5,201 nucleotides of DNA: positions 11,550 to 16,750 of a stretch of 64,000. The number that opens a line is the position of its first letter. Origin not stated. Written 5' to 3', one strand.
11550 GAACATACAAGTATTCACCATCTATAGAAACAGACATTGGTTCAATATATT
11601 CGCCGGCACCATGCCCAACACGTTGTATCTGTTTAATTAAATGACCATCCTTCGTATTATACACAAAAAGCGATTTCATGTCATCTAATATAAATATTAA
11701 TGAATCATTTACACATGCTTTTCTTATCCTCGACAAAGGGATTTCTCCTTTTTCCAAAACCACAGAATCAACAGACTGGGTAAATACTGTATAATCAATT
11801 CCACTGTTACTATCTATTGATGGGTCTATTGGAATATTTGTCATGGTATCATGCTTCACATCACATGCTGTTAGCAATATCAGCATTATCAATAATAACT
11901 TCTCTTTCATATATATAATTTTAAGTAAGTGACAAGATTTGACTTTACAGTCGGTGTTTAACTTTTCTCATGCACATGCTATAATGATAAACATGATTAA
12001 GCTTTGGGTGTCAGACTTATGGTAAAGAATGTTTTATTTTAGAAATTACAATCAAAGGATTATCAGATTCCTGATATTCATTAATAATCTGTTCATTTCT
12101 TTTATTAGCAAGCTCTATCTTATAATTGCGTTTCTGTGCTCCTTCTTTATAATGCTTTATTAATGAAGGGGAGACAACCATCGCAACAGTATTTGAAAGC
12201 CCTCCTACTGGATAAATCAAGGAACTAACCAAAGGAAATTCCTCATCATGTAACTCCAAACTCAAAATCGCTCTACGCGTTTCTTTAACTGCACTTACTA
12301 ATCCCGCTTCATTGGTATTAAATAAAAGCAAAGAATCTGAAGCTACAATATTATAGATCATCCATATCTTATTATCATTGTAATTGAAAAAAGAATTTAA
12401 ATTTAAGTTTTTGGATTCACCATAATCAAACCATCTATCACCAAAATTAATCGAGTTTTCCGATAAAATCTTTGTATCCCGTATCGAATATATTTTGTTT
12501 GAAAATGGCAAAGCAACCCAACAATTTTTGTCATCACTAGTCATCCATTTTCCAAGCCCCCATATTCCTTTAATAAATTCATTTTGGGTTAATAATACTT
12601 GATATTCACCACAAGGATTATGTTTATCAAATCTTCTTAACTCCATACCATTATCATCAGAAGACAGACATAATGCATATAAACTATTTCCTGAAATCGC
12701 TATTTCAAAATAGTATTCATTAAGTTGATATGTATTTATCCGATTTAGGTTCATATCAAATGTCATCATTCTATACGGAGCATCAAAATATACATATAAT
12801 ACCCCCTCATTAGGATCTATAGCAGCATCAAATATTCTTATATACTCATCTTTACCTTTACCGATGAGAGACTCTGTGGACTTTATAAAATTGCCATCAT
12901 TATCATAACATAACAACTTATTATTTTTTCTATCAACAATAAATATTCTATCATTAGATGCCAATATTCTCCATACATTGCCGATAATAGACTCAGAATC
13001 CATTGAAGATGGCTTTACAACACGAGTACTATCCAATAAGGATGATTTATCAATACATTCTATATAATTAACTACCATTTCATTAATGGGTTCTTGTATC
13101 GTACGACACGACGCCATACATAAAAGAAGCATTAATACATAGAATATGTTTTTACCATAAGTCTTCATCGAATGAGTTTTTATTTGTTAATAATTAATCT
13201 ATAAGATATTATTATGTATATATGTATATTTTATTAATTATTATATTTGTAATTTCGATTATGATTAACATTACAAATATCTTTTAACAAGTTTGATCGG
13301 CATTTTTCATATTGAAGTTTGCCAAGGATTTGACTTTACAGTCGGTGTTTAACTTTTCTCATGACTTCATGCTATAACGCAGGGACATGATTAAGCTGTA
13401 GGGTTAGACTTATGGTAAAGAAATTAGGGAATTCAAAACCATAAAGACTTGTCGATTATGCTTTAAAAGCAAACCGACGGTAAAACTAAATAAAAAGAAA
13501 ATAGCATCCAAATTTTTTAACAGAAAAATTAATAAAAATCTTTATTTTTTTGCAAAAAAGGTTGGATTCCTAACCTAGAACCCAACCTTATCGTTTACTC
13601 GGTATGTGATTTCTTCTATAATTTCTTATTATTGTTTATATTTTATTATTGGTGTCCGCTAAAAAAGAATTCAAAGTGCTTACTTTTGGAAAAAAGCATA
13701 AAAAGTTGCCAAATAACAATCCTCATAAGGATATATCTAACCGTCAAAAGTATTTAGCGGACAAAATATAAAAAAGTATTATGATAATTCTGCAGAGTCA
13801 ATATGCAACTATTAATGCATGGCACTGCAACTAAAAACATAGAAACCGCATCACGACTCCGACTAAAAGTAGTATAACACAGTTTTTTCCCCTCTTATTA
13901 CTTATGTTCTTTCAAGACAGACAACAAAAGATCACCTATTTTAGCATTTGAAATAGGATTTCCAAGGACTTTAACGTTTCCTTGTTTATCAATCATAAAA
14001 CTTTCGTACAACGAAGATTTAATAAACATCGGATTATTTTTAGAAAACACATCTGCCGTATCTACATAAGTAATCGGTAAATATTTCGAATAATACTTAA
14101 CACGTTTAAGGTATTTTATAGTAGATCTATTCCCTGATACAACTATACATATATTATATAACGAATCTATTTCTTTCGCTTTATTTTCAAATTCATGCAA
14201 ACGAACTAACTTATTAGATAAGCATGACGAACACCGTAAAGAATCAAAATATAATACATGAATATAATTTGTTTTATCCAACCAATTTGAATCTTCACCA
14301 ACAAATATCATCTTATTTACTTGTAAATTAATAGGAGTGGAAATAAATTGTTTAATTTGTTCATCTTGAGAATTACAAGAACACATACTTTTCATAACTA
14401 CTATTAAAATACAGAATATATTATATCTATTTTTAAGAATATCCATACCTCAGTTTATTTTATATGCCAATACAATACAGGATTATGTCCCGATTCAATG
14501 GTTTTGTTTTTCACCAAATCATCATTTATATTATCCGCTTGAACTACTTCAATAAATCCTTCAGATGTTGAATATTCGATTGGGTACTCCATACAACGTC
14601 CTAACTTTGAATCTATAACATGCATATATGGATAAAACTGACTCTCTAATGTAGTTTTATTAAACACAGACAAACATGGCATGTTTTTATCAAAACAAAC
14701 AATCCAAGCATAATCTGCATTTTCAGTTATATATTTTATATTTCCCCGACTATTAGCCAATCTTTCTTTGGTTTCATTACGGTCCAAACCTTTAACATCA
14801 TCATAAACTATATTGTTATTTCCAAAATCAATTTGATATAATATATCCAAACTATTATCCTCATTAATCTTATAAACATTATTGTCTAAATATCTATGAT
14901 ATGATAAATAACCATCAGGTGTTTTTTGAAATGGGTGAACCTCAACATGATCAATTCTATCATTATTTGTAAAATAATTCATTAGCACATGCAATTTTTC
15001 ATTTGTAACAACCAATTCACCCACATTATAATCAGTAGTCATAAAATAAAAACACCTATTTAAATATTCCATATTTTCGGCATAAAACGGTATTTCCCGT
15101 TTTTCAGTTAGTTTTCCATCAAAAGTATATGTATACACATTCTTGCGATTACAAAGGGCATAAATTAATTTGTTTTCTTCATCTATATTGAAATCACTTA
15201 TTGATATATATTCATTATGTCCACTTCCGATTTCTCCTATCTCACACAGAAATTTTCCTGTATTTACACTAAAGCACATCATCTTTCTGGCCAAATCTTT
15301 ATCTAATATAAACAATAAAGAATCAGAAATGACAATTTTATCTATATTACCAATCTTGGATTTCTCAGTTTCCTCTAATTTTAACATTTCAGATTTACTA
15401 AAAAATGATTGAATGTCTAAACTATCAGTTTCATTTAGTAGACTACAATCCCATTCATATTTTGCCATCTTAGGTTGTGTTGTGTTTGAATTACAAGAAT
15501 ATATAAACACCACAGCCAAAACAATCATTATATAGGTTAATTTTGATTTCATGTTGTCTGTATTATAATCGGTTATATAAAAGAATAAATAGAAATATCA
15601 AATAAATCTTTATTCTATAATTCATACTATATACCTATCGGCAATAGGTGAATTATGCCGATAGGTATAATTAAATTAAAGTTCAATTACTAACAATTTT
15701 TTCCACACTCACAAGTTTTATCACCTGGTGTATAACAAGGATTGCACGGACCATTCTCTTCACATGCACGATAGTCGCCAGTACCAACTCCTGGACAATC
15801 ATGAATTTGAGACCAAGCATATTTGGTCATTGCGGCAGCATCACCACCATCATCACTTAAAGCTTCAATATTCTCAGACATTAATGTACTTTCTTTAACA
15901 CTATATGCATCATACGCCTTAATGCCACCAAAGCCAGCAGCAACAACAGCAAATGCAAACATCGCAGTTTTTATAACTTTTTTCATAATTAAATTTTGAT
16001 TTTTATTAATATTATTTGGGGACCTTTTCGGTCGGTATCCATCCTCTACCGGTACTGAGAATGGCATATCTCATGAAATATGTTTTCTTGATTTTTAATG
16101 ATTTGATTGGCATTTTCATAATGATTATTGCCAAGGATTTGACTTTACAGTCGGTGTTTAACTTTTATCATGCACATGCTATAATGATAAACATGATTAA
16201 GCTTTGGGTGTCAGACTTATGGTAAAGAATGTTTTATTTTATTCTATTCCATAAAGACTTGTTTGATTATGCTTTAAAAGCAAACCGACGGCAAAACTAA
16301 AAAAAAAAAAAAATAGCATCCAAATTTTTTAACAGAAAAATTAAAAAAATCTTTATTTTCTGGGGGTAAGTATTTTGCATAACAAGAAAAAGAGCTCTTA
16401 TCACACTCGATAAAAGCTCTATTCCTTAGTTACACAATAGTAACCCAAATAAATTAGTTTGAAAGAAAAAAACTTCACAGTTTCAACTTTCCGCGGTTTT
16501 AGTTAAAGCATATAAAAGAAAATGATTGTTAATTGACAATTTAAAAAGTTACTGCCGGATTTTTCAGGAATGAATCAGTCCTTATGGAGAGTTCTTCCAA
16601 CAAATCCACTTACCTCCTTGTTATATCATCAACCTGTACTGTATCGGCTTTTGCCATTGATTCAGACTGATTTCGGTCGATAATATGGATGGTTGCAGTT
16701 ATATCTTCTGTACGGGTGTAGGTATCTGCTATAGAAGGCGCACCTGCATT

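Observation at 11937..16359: Three copies of a conserved leader element of about 104 nt upstream of island genes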

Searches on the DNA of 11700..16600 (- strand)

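Call 8: search_rna_families(source=window, start=11700, end=16600, threshold=evalue, max_evalue=10)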
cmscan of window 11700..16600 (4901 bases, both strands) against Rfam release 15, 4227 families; matches with E-value up to 10: 7.
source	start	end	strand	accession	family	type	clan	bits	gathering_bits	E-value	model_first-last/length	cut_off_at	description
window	16379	16467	-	RF04177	BTnc201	Gene; sRNA;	-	22.9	105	0.99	1-99/99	no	Bacteroides sRNA BTnc201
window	15400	15449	-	RF02438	SpF51_sRNA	Gene; sRNA;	-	20.4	50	2.9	1-45/45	no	Streptococcus sRNA SpF51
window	13335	13464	+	RF02986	FuFi-1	Gene; sRNA;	-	19.5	59.6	0.44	1-175/175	no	FuFi-1 RNA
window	15114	15188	-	RF00204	snoR12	Gene; snRNA; snoRNA; CD-box;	-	19.5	39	5.6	1-83/83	no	Small nucleolar RNA R12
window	13555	13651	-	RF00112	CyaR_RyeE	Gene; sRNA;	-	18.9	47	8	1-85/85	no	CyaR/Rye RNA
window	12623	12698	-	RF01596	plasmodium_snoR20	Gene; snRNA; snoRNA; CD-box;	-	18.7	45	4.2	1-82/82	no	small nucleolar RNA snoR20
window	16370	16440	-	RF00750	mir-458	Gene; miRNA;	-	18.6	59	4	1-78/78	no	mir-458 microRNA precursor family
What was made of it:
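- On Any Rfam 15 family: Both are noise (call 8).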

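Call 50: build_rna_model(alignment_id=A3, structure=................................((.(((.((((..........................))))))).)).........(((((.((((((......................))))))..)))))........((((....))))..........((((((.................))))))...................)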
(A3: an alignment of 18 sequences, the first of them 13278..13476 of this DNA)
Model R1 built from alignment A3 (18 sequences, 213 columns); structure: as given.
model positions 195; base pairs 30; branch points 3; effective number of sequences 2.44; information 0.59 bits per position. Calibrated on 0.2 Mb of random sequence (short: E-values are rough).
structure used (alignment columns):
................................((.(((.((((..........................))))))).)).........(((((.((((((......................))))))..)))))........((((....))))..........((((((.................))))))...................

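Call 51: search_with_rna_model(model_id=R1, sources=[window, L001, L002, L003, L007, L008, L009, L010, L011, L012, L013, L014, L016, L017, L018, L019, L023, L024, L025, L026, L027, L028, L029, L032, L035, L036, L039, L042, L043], max_evalue=1, make_alignment=true)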
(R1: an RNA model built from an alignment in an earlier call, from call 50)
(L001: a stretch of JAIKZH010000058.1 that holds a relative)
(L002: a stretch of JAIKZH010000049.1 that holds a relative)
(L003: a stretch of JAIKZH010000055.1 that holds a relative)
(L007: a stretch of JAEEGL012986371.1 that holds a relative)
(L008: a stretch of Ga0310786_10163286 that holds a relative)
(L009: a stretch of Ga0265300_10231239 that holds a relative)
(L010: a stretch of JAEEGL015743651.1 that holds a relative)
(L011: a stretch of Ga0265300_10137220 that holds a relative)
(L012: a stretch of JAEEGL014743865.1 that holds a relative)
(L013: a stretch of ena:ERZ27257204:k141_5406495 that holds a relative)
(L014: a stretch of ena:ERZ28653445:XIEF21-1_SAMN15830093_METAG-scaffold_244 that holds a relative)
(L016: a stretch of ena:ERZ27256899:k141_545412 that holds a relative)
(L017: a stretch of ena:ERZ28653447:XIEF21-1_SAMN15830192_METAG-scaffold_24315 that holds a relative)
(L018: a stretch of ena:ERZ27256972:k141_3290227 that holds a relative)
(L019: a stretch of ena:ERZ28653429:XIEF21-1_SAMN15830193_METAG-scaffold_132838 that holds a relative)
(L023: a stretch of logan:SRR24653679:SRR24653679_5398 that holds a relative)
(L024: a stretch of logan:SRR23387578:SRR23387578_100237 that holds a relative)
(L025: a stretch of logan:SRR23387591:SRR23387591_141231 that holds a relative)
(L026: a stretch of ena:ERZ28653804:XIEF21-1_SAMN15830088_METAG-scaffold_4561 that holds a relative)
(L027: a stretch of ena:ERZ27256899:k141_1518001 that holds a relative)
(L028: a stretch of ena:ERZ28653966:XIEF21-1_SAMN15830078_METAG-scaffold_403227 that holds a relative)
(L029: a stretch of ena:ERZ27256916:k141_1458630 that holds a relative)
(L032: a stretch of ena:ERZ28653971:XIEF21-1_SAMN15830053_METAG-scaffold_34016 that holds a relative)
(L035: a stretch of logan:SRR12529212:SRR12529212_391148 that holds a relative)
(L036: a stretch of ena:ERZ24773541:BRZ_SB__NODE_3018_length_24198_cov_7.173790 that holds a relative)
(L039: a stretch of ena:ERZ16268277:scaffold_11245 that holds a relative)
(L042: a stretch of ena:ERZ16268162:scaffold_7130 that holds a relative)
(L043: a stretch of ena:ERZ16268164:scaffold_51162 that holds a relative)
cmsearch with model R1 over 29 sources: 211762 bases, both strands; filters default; matches with E-value up to 1: 29.
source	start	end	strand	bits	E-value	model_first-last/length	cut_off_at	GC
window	13282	13476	-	216.7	8.3e-47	1-195/195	no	0.35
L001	918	1111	-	216.3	1.1e-46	1-195/195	no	0.35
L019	381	576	+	215.6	1.5e-46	1-195/195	no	0.35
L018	1971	2166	+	215.6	1.5e-46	1-195/195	no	0.35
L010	257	450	+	214.9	2.2e-46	1-195/195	no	0.36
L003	6610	6803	-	214.6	2.6e-46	1-195/195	no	0.33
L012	868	1061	+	205.5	2.9e-44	1-195/195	no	0.35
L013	7691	7884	+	195.5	5.4e-42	1-195/195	no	0.34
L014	7691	7884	+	193.5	1.5e-41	1-195/195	no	0.34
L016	2342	2535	+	193.5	1.5e-41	1-195/195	no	0.34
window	16092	16287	-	190.5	7.2e-41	1-195/195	no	0.29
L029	3636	3829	+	189.7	1.1e-40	1-195/195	no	0.35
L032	1464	1657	+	189.7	1.1e-40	1-195/195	no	0.35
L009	404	598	+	185.5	1e-39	1-195/195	no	0.3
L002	253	449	-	183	3.7e-39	1-195/195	no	0.34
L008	798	990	-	182.2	5.5e-39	1-195/195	no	0.32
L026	3699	3888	+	154.2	1.2e-32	1-195/195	no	0.37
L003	3818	4002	-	140.8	1.4e-29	1-195/195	no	0.29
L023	3604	3801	+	125.9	3.2e-26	1-195/195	no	0.3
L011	163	353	-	122.7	1.7e-25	1-195/195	no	0.3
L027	1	144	+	112.7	3.1e-23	49-195/195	5'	0.35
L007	2150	2333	-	111.4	6.1e-23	1-195/195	no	0.28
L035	1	113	+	102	8.4e-21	83-195/195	5'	0.32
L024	1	98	+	79.4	1.1e-15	97-195/195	5'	0.38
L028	1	96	+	77.8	2.6e-15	100-195/195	5'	0.39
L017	1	52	+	45.1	6.7e-08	144-195/195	5'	0.37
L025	1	38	+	24.9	0.0026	158-195/195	5'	0.32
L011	1073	1239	+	13.6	0.94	1-195/195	no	0.32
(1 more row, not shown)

Alignment A4: 29 matches aligned to the model, 249 columns, each read 5' to 3' on its own strand. Consensus structure (alignment columns), stored with it:
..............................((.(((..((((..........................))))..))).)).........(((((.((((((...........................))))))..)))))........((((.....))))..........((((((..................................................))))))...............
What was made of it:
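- The covariance model R1 recovers 28 hits (call 51).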

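Call 74: search_dna_similar(query=window:15990-16360:-, collection=plasmids, mode=distant, max_rows=10)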
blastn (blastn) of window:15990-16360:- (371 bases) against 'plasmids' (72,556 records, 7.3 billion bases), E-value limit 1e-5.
No match.

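Call 75: search_dna_similar(query=window:15990-16360:-, collection=phages, mode=distant, max_rows=10)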
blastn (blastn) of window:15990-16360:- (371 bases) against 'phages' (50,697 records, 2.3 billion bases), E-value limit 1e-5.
No match.
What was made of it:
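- Tried and rejected: The plasmid and phage collections gave no match (calls 74, 75).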

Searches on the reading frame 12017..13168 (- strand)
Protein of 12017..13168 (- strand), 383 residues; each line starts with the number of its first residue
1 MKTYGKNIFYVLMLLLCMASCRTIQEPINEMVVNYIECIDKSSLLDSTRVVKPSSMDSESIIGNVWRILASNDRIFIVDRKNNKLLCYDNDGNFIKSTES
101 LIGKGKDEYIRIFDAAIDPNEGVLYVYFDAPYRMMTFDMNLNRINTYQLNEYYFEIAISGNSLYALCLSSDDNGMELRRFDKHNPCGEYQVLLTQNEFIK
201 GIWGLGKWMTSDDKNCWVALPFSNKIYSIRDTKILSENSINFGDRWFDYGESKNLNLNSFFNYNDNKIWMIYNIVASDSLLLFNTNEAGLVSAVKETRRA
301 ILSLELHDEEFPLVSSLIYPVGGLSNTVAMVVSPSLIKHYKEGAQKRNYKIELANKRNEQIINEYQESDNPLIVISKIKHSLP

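Call 9: search_protein_families(library=ncbifam, proteins=[window:12017-13168:-], max_evalue=0.01)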
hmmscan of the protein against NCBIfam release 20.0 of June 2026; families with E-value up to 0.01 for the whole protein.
window:12017-13168:- (383 aa): 0 families

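Call 10: search_protein_families(library=pfam, proteins=[window:12017-13168:-], max_evalue=0.01)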
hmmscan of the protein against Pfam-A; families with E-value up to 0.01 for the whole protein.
window:12017-13168:- (383 aa): 2 families
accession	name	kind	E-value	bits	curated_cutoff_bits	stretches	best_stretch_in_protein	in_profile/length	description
PF17170.10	DUF5128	-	5.8e-17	62.3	22.9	1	40-247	22-231/321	6-bladed beta-propeller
PF16288.11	DUF4934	-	0.006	17.1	27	0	55-140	16-97/102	Domain of unknown function (DUF4934)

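Call 16: find_encoding_contigs(protein=window:12020-13168:-, flank=8000, max_places=10)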
Protein window:12020-13168:- (383 aa): no gene with exactly this product is on record in the collection.

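Call 76: find_homologous_proteins(query=window:12020-13168:-, max_evalue=1e-20)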
Query window:12020-13168:- (383 aa): 5 proteins with E <= 1e-20 among 2065 candidates.
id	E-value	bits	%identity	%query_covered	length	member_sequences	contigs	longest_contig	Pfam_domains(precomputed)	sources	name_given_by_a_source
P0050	9.2e-251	849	99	99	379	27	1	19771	PF17170.11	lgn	-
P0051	2.8e-142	492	59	98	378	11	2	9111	PF17170.11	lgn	-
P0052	8.7e-106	372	46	97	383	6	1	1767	PF17170.11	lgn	-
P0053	9.0e-104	366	46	97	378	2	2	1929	PF17170.11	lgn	-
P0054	1.3e-103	365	48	98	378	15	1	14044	PF17170.11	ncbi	-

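Call 77: find_encoding_contigs(protein=P0050, flank=8000, max_places=4)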
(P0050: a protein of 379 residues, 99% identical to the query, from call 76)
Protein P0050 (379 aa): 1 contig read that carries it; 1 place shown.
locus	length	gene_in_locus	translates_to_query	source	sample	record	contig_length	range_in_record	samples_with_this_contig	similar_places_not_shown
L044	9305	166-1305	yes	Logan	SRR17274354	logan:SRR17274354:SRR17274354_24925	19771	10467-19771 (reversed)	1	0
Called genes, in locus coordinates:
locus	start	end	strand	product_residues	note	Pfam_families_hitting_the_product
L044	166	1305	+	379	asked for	PF17170:DUF5128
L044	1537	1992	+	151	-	-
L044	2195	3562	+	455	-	PF07787:TMEM43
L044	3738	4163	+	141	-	-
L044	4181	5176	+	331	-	-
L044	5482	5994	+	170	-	-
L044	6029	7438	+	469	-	PF13472:Lipase_GDSL_2 (faint)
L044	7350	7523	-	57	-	-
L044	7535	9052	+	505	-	PF03062:MBOAT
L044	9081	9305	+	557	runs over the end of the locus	PF02463:SMC_N, PF13175:AAA_15, PF13476:AAA_23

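Call 78: find_encoding_contigs(protein=P0051, flank=6000, max_places=4)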
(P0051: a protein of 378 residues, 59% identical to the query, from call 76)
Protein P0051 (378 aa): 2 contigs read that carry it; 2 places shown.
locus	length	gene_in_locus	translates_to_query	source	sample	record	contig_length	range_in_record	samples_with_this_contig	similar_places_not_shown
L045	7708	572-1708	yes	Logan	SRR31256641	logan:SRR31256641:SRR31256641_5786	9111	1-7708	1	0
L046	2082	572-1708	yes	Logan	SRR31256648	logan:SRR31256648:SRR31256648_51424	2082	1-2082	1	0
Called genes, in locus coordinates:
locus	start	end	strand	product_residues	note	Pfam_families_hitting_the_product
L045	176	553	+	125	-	-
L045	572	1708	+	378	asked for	PF17170:DUF5128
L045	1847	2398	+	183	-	-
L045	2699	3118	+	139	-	PF01230:HIT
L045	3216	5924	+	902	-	-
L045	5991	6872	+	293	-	PF00756:Esterase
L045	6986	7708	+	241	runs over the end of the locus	PF08713:DNA_alkylation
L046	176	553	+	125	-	-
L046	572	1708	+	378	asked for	PF17170:DUF5128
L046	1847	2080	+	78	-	?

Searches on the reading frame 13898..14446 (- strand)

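Call 9: search_protein_families(library=ncbifam, proteins=[window:13898-14446:-], max_evalue=0.01)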
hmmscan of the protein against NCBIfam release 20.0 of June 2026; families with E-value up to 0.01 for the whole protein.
window:13898-14446:- (182 aa): 0 families

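Call 10: search_protein_families(library=pfam, proteins=[window:13898-14446:-], max_evalue=0.01)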
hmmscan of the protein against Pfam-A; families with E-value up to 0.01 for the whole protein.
window:13898-14446:- (182 aa): 1 family
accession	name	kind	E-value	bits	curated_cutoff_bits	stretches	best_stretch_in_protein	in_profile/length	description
PF07976.19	Phe_hydrox_dim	-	0.003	17.9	24.9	1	75-158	79-164/197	Phenol hydroxylase, C-terminal dimerisation domain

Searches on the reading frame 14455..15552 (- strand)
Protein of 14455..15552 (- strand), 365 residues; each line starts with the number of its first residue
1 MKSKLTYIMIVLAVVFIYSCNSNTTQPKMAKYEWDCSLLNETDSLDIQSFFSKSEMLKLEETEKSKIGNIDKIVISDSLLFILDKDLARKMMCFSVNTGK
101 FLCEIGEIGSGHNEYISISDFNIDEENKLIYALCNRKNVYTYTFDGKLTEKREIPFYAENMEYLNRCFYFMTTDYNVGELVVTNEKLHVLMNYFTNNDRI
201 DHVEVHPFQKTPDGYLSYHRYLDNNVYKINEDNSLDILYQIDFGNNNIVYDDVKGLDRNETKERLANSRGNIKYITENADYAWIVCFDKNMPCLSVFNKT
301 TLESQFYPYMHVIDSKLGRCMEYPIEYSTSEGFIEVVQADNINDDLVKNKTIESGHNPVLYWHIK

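Call 9: search_protein_families(library=ncbifam, proteins=[window:14455-15552:-], max_evalue=0.01)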
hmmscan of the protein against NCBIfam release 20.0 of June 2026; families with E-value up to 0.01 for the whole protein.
window:14455-15552:- (365 aa): 0 families

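Call 10: search_protein_families(library=pfam, proteins=[window:14455-15552:-], max_evalue=0.01)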
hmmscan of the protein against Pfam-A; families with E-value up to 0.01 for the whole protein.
window:14455-15552:- (365 aa): 3 families
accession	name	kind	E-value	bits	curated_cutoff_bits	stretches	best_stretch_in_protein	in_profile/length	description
PF17170.10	DUF5128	-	2e-40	139.4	22.9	1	38-304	14-291/321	6-bladed beta-propeller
PF16288.11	DUF4934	-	4.4e-09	36.8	27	1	48-148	4-100/102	Domain of unknown function (DUF4934)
PF15869.11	TolB_like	-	6.2e-05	22.9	29.2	1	72-162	23-115/296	TolB-like 6-blade propeller-like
